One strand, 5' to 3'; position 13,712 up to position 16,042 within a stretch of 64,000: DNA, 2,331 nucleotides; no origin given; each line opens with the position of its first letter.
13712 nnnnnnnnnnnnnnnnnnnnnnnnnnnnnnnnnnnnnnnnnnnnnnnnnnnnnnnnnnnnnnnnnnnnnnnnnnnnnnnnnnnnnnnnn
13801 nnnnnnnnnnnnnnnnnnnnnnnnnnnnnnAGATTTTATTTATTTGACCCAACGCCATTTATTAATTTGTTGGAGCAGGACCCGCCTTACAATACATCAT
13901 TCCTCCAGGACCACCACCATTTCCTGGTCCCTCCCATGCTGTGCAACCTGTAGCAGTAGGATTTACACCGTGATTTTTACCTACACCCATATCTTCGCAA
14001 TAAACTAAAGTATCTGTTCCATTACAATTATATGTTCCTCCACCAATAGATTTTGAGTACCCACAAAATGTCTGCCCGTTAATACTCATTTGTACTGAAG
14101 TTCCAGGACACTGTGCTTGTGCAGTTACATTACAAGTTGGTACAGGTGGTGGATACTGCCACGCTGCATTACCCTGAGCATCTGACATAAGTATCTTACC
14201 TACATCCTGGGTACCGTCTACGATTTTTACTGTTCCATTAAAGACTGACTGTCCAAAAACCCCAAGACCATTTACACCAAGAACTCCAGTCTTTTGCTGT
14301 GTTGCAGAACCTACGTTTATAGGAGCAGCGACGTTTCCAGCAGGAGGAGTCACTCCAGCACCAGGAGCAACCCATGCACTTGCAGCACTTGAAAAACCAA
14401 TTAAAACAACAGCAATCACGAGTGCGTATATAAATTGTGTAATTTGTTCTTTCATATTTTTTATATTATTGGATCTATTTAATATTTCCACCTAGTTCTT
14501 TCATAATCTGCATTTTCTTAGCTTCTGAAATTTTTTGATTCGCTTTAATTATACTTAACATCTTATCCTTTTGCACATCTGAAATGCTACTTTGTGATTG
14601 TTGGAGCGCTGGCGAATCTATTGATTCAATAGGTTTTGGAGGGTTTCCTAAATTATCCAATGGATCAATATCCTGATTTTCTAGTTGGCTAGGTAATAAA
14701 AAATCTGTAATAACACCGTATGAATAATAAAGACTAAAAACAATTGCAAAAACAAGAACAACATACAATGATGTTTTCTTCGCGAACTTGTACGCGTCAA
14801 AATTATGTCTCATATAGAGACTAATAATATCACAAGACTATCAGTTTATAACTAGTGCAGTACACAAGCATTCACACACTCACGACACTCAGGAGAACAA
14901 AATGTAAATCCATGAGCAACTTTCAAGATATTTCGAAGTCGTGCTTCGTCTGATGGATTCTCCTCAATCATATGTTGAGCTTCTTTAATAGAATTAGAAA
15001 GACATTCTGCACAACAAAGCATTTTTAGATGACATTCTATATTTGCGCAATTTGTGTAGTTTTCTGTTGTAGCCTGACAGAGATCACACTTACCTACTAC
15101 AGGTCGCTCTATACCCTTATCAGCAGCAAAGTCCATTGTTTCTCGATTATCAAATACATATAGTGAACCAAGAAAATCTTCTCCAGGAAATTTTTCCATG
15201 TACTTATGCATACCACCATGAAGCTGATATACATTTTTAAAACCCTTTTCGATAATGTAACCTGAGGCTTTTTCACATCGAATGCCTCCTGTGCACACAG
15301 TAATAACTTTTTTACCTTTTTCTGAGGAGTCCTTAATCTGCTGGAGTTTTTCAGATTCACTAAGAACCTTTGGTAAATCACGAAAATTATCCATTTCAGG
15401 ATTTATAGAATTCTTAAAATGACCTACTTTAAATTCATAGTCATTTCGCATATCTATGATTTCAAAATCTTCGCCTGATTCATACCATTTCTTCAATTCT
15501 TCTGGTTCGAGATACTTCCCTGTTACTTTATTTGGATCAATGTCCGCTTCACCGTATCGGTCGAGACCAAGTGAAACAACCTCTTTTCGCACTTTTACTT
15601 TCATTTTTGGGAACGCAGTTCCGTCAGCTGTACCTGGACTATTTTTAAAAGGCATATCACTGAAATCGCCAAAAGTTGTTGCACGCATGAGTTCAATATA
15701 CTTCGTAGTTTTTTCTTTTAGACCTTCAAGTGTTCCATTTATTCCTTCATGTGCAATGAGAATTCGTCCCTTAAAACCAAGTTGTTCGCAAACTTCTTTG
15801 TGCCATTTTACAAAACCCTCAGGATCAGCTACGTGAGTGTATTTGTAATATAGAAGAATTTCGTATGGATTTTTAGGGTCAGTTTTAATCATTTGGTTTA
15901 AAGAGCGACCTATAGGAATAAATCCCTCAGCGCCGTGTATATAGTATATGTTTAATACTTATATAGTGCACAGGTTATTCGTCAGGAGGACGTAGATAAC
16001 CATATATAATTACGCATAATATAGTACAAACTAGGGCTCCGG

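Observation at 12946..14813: Tandem paralogous cysteine-rich secreted proteins preceded by a translationally coupled small membrane protein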

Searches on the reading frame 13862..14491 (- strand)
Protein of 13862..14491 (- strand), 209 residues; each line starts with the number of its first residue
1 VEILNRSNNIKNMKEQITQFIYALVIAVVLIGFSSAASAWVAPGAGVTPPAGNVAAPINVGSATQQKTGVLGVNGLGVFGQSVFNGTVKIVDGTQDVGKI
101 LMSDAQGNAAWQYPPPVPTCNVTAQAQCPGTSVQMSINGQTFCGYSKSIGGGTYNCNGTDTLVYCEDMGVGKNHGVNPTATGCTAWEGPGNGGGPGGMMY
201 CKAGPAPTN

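Call 4: search_protein_families(library=pfam, proteins=[window:13862-14491:-], max_evalue=1)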
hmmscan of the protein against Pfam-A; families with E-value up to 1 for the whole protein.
window:13862-14491:- (209 aa): 1 family
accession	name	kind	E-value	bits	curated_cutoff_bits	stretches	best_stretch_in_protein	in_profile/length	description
PF16640.11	Big_3_5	-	0.023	15.7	35.5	1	81-125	26-68/88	Bacterial Ig-like domain (group 3)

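Call 7: search_protein_families(library=ncbifam, proteins=[window:13862-14491:-], max_evalue=1)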
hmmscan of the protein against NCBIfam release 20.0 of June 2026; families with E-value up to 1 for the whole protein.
window:13862-14491:- (209 aa): 1 family
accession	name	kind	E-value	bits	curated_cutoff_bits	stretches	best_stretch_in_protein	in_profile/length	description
NF005174.0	PRK06649.1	equivalog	0.018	15.1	127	1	16-79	55-118/143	V-type ATP synthase subunit K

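Call 8: search_protein_families(library=phrogs, proteins=[window:13862-14491:-], max_evalue=1)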
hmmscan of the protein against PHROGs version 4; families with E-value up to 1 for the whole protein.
window:13862-14491:- (209 aa): 2 families
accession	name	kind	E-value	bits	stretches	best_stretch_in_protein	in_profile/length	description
phrog_18509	-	unknown function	0.063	14.2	1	48-132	57-141/175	-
phrog_13040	-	unknown function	0.32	12.3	0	126-147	2-22/71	-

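Call 44: predict_structure(alignment_id=A5)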
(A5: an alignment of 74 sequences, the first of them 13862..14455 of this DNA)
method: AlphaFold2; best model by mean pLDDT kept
length: 197 residues; sequences in the alignment: 74
mean_pLDDT: 85.5   pTM: 0.55
mean pLDDT of the five models: 85.5, 84.9, 84.7, 84.4, 81.1
residues with pLDDT >= 90: 85; 70-90: 90; 50-70: 22; < 50: 0
segments of 3 or more residues with pLDDT < 50: none
pLDDT, mean of each block of 10 residues (from residue 1): 92 95 80 70 58 71 83 82 82 86 74 85 89 96 97 95 97 97 96 83
secondary structure, 60 per line:
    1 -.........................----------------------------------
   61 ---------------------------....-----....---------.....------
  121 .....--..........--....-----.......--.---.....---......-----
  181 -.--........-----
elements in order: H2-26 E88-91 E97-100 H110-114 E121-125 E128-137 E140-143 E149-155 E162-166 E170-175 E185-192

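Call 49: fold_search(model_id=the predicted structure, library=pdb)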
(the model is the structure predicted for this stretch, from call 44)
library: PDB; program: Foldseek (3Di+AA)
matches with E <= 10: 272; with E <= 0.001: 0
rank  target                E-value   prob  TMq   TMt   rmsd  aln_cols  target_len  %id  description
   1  1rfx_A                9.9e-02  0.98  0.22  0.43   3.5        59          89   12  Crystal Structure of resisitin (released 2004-06-08)
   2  1rgx_C                2.3e-01  0.93  0.22  0.41   3.6        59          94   12  Crystal Structure of resisitin (released 2004-06-08)
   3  6ct8                  2.6e-01  0.30  0.22  0.18  22.5       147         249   10  Selenomethionine structure of N-truncated R2-type pyocin tail fiber at 2.6 angstrom resolution (released 2019-02-20)
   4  6cl6_A                3.2e-01  0.28  0.22  0.14  22.8       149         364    9  Structure of P. aeruginosa R2 pyocin fiber PA0620 comprising C-terminal residues 323-691 (released 2018-06-27)
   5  6svl_F                7.9e-01  0.41  0.20  0.32  10.9       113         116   13  human Myeloid-derived growth factor (MYDGF) in complex with neutralizing Fab (released 2019-11-27)
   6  1rh7_A                9.2e-01  0.84  0.21  0.46   3.5        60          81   13  Crystal Structure of Resistin-like beta (released 2004-06-08)
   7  4b4q_B                9.2e-01  0.08  0.15  0.19  12.9       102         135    9  Crystal Structure of the lectin domain of F18 fimbrial adhesin FedF in complex with blood group A type 1 hexasaccharid (released 2012-08-15)
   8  5dhe_A                9.7e-01  0.04  0.10  0.16  12.6        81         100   15  Crystal structure of ChBD3 from Thermococcus kodakarensis KOD1 (released 2016-02-10)
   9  6svk_B                1.0e+00  0.35  0.21  0.28  12.0       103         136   10  human Myeloid-derived growth factor (MYDGF) (released 2019-11-27)
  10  9eu2_A                1.0e+00  0.08  0.14  0.09   8.5        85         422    9  GH29A alpha-L-fucosidase (released 2025-03-05)
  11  9eu2_D                1.1e+00  0.08  0.15  0.09   8.1        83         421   11  GH29A alpha-L-fucosidase (released 2025-03-05)
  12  7x85_C                1.1e+00  0.11  0.18  0.24  14.0       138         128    9  Crystal structure of chicken CENP-C Cupin domain (released 2023-03-15)
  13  5dhd                  1.2e+00  0.11  0.17  0.28   9.1        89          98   11  Crystal structure of ChBD2 from Thermococcus kodakarensis KOD1 (released 2016-02-10)
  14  6svk_A                1.3e+00  0.41  0.22  0.30   6.3        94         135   13  human Myeloid-derived growth factor (MYDGF) (released 2019-11-27)
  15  6svl_J                1.4e+00  0.28  0.20  0.30  10.8       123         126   12  human Myeloid-derived growth factor (MYDGF) in complex with neutralizing Fab (released 2019-11-27)
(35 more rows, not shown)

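Call 50: fold_search(model_id=the predicted structure, library=viral)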
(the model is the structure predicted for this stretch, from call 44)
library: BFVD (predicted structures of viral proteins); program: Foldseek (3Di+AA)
matches with E <= 10: 299; with E <= 0.001: 0
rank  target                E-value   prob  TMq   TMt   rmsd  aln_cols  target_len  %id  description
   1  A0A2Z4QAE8            7.2e-03  0.99  0.26  0.24  19.7       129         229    8  (no name in the UniProt tables at hand)
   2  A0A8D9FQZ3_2          7.6e-03  0.89  0.20  0.07  15.9       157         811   16  Uncharacterized protein [uncultured marine phage]
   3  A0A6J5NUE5            2.7e-02  0.38  0.18  0.09  15.7       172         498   10  Uncharacterized protein [uncultured Caudovirales phage]
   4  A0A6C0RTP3            3.5e-02  0.66  0.18  0.12  12.9       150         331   17  K1 capsule-specific polysaccharide lyase C-terminal domain-containing protein [Streptomyces phage JXY1]
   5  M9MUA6                3.5e-02  0.47  0.16  0.12  32.2       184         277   15  (no name in the UniProt tables at hand)
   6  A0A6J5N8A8            3.7e-02  0.77  0.27  0.08  16.7       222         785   13  Uncharacterized protein [uncultured Caudovirales phage]
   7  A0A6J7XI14            3.9e-02  0.63  0.23  0.13  18.0       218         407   10  Tail fiber protein [uncultured Caudovirales phage]
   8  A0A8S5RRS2            4.4e-02  0.33  0.15  0.09  15.0       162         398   10  Uncharacterized protein [Siphoviridae sp. ctKy93]
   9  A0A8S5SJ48            7.0e-02  0.72  0.24  0.19  14.6       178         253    8  Uncharacterized protein [Siphoviridae sp. ctFIm6]
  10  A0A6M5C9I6            7.4e-02  0.60  0.22  0.17  16.2       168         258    9  (no name in the UniProt tables at hand)
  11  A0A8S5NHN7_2          9.2e-02  0.57  0.23  0.08  12.5       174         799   13  Tail protein [Siphoviridae sp. ctmTU3]
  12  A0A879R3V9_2          9.2e-02  0.54  0.23  0.08  15.2       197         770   14  Uncharacterized protein [Synechococcus phage S-SRM01]
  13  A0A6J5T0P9            9.7e-02  0.30  0.16  0.16  16.9       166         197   10  Uncharacterized protein [uncultured Caudovirales phage]
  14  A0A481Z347            9.7e-02  0.11  0.13  0.10  22.1       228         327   15  Uncharacterized protein (Fragment) [Mimivirus LCMiAC02]
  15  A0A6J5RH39            1.1e-01  0.20  0.15  0.08  20.5       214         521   10  Uncharacterized protein [uncultured Caudovirales phage]
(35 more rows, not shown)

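Call 51: search_solved_structures(query=A5, max_evalue=5, show_alignments=3)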
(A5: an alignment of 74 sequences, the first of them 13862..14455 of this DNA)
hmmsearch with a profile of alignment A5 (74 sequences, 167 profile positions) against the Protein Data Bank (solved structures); distinct sequences matched with E-value up to 5: 0.

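Call 62: search_dna_similar(query=window:13862-14455:-, collection=phages, mode=protein, max_evalue=0.01, max_rows=15)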
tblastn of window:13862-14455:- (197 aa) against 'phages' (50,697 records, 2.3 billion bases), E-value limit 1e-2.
No match.

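Call 69: list_cluster_members(proteins=[window:13862-14455:-, window:13862-14491:-, window:14475-14813:-, L006:3601-3933:+])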
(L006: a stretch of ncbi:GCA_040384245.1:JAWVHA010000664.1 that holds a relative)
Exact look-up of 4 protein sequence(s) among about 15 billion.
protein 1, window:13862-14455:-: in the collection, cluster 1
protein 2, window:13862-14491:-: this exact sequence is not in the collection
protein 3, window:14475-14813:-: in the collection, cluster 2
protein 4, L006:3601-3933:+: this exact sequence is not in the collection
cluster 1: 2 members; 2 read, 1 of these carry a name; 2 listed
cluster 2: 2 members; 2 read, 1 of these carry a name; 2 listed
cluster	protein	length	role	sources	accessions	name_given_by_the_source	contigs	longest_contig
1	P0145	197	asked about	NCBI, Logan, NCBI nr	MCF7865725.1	MAG: hypothetical protein K9M11_04450 [Candidatus Pacebacteria bacterium] | hypothetical protein [Candidatus Paceibacterota bacterium]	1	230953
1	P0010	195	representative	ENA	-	-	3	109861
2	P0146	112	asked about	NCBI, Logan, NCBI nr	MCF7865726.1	MAG: hypothetical protein K9M11_04455 [Candidatus Pacebacteria bacterium] | hypothetical protein [Candidatus Paceibacterota bacterium]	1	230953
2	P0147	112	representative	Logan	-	-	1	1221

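Call 87: search_protein_families(library=padloc, proteins=[window:13862-14455:-], max_evalue=0.1)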
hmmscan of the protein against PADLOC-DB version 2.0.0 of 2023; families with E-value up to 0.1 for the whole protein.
window:13862-14455:- (197 aa): 0 families

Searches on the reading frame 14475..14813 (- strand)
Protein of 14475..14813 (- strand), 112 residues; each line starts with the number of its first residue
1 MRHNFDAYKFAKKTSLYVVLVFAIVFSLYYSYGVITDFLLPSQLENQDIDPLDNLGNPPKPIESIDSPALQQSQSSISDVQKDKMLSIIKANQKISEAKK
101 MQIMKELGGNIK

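Call 4: search_protein_families(library=pfam, proteins=[window:14475-14813:-], max_evalue=1)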
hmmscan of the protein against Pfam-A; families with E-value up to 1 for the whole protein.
window:14475-14813:- (112 aa): 2 families
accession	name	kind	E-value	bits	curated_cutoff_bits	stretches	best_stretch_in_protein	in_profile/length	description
PF14434.11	Imm6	-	0.029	14.7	25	1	12-55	71-114/121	Immunity protein Imm6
PF21188.2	BRR2_plug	-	0.13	13.1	25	1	83-111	30-58/69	Pre-mRNA-splicing helicase BRR2 plug domain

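Call 7: search_protein_families(library=ncbifam, proteins=[window:14475-14813:-], max_evalue=1)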
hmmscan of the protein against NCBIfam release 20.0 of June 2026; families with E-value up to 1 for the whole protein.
window:14475-14813:- (112 aa): 0 families

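Call 8: search_protein_families(library=phrogs, proteins=[window:14475-14813:-], max_evalue=1)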
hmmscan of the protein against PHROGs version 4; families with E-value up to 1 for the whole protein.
window:14475-14813:- (112 aa): 0 families

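Call 71: find_homologous_proteins(query=A6, max_evalue=0.01)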
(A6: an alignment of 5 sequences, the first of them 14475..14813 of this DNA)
Query A6 (5 sequences) (112 aa, profile of the alignment): 10 proteins with E <= 0.01 among 1521 candidates.
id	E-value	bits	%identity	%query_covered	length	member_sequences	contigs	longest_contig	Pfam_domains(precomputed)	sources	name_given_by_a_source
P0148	5.7e-44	167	39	96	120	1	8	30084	-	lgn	-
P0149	9.7e-44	166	40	100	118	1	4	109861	-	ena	-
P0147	6.2e-40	154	96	100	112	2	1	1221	-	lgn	-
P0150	6.7e-39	151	57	6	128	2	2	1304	-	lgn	-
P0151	1.1e-34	137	79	100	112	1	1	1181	-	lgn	-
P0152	1.9e-33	133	68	100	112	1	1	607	-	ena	-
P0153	2.1e-31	126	44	89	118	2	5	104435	-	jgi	jgi:hypothetical protein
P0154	1.4e-26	111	-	-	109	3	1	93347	-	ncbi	-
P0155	1.5e-15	75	-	-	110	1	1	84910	-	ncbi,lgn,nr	ncbi:MAG: hypothetical protein JWP09_825 [Candidatus Taylorbacteria bacterium]|nr:hypothetical prote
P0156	9.2e-14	70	50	18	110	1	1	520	-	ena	-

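Call 72: find_encoding_contigs(protein=P0155, flank=3500, max_places=2)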
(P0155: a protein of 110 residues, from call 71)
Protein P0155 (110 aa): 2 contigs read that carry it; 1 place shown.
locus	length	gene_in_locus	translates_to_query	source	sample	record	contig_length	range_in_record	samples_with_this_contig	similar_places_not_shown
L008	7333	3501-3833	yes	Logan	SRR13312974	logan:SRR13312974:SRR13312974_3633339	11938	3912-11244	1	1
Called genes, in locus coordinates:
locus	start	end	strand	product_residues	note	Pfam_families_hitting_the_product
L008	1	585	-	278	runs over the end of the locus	PF00480:ROK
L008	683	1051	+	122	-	-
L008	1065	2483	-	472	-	PF00391:PEP-utilizers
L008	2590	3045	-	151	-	-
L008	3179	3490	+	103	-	-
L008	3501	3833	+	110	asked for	-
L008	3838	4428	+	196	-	-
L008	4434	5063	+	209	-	-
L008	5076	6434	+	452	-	PF00512:HisKA (weak), PF02518:HATPase_c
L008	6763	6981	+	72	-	-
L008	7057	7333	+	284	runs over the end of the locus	PF00800:PDT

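Call 73: find_encoding_contigs(protein=P0153, flank=3500, max_places=2)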
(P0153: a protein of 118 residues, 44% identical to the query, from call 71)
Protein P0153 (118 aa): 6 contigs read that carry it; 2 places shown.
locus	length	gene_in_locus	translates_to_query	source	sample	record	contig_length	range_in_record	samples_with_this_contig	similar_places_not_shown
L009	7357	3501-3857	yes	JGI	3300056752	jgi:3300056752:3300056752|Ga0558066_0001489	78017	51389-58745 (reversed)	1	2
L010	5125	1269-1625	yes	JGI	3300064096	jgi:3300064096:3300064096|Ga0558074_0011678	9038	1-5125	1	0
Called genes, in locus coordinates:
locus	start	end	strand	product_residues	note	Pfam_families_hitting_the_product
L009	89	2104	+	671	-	PF03485:Arg_tRNA_synt_N, PF00750:tRNA-synt_1d, PF05746:DALR_1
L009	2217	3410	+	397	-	PF17773:UPF0176_N, PF00581:Rhodanese, PF12368:Rhodanese_C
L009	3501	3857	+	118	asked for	-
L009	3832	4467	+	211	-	-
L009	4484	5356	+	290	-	-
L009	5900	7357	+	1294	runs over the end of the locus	PF00133:tRNA-synt_1, PF09334:tRNA-synt_1g (weak), PF00300:His_Phos_1, PF00133:tRNA-synt_1, PF09334:tRNA-synt_1g (weak), PF08264:Anticodon_1, PF19302:DUF5915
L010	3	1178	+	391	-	?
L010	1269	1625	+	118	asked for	-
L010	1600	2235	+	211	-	-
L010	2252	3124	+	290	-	-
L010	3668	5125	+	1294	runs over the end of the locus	PF00133:tRNA-synt_1, PF09334:tRNA-synt_1g (weak), PF00300:His_Phos_1, PF00133:tRNA-synt_1, PF09334:tRNA-synt_1g (weak), PF08264:Anticodon_1, PF19302:DUF5915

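Call 87: search_protein_families(library=padloc, proteins=[window:14475-14813:-], max_evalue=0.1)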
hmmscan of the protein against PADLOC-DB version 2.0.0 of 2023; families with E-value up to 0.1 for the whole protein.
window:14475-14813:- (112 aa): 0 families

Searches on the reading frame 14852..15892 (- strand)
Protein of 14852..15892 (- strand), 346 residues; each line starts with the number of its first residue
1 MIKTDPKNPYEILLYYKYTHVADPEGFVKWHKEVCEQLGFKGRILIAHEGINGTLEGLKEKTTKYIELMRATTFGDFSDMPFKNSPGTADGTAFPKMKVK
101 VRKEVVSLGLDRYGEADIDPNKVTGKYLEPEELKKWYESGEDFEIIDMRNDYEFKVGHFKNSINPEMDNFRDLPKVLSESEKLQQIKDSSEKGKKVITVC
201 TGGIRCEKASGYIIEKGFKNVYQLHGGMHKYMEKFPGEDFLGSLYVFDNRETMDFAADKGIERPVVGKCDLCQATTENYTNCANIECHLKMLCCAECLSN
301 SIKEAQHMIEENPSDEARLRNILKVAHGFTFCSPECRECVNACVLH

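Call 86: search_protein_families(library=pfam, proteins=[window:14852-15892:-], max_evalue=0.001)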
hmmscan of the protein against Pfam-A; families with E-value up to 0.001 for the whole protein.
window:14852-15892:- (346 aa): 3 families
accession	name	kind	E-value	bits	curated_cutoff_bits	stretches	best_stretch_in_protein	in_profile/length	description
PF17773.7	UPF0176_N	-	2.4e-24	86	26.2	1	10-105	1-92/92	UPF0176 acylphosphatase like domain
PF00581.25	Rhodanese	-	4.2e-15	56.5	22.2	1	130-233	2-101/102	Rhodanese-like domain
PF12368.13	Rhodanese_C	-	2.4e-14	53.8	26.9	1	242-300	2-56/66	Rhodanase C-terminal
